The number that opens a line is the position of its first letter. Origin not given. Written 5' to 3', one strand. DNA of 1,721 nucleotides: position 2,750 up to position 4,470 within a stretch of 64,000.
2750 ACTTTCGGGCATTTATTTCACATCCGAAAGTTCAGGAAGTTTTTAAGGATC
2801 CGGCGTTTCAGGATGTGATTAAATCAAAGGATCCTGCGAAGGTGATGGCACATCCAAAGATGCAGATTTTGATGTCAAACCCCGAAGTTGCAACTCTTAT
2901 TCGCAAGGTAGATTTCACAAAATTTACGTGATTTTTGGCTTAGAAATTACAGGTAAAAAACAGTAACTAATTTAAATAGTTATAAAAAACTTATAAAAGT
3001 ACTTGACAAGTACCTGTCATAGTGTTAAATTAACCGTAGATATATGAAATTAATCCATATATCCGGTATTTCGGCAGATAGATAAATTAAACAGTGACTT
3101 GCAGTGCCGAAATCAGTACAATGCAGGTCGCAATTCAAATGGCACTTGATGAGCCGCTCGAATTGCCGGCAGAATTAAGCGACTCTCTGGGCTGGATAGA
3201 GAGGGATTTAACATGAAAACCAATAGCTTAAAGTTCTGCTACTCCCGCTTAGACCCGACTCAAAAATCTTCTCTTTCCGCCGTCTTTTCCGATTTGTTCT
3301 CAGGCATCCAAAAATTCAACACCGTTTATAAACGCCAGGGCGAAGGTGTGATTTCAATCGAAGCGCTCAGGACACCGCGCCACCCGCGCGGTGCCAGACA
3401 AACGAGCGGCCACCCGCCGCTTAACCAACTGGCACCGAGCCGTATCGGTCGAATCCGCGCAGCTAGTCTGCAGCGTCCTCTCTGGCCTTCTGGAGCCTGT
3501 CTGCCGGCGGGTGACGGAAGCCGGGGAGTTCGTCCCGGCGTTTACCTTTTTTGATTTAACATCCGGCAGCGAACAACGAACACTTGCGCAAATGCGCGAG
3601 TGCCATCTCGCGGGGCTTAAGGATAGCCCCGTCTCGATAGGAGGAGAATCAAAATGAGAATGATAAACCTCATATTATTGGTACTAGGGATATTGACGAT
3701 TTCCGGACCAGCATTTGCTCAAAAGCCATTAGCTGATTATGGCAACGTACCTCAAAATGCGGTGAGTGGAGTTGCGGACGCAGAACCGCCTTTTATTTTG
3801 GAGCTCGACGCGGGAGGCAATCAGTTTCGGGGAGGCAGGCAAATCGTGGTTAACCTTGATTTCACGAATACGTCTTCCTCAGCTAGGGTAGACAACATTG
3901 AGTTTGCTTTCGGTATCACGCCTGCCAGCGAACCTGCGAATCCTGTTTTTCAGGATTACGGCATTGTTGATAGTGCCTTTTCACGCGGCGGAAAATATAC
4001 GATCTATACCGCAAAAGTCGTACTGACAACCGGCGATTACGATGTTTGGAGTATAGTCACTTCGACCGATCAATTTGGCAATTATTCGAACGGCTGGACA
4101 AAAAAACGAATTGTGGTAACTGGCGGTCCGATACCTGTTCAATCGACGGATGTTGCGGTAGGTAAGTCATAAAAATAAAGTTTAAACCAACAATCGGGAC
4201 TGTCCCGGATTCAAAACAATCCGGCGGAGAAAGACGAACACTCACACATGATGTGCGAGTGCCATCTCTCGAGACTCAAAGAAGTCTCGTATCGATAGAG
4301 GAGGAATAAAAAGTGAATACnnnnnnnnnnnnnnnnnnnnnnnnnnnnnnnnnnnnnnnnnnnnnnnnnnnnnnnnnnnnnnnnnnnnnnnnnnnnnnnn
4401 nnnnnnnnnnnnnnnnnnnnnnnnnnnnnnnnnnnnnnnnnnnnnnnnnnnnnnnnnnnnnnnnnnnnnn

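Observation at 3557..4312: Two secreted-protein genes share a conserved ~95-nt leader with a covarying hairpin and a tiny conserved uORF (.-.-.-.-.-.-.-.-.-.-[DE])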

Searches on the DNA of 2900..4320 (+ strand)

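Call 60: search_rna_families(source=window, start=2900, end=3700, threshold=evalue, max_evalue=5)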
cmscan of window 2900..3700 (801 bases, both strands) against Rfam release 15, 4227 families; matches with E-value up to 5: 3.
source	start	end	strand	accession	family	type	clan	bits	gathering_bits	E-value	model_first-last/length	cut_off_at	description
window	3007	3072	+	RF00344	snoZ267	Gene; snRNA; snoRNA; CD-box;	-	18.9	43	1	1-73/73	no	Small nucleolar RNA Z267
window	2938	2972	-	RF03995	mir-7957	Gene; miRNA;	-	18.8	76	1.4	1-59/59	no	mir-7957 microRNA precursor family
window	3475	3556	+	RF00236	ctRNA_pGA1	Gene; antisense;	-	16.5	45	1.6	1-79/79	no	ctRNA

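Call 84: search_dna_similar(query=window:3000-4320:+, collection=plasmids, mode=distant, max_evalue=0.001, max_rows=5)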
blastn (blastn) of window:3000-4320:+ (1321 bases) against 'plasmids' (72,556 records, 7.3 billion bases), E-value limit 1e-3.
No match.

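Call 85: search_dna_similar(query=window:3000-4320:+, collection=phages, mode=distant, max_evalue=0.001, max_rows=5)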
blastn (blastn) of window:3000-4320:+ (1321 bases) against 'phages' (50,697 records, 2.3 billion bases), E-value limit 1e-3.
No match.
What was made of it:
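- Tried and rejected: There is no similarity to plasmid or phage records (calls 84, 85).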
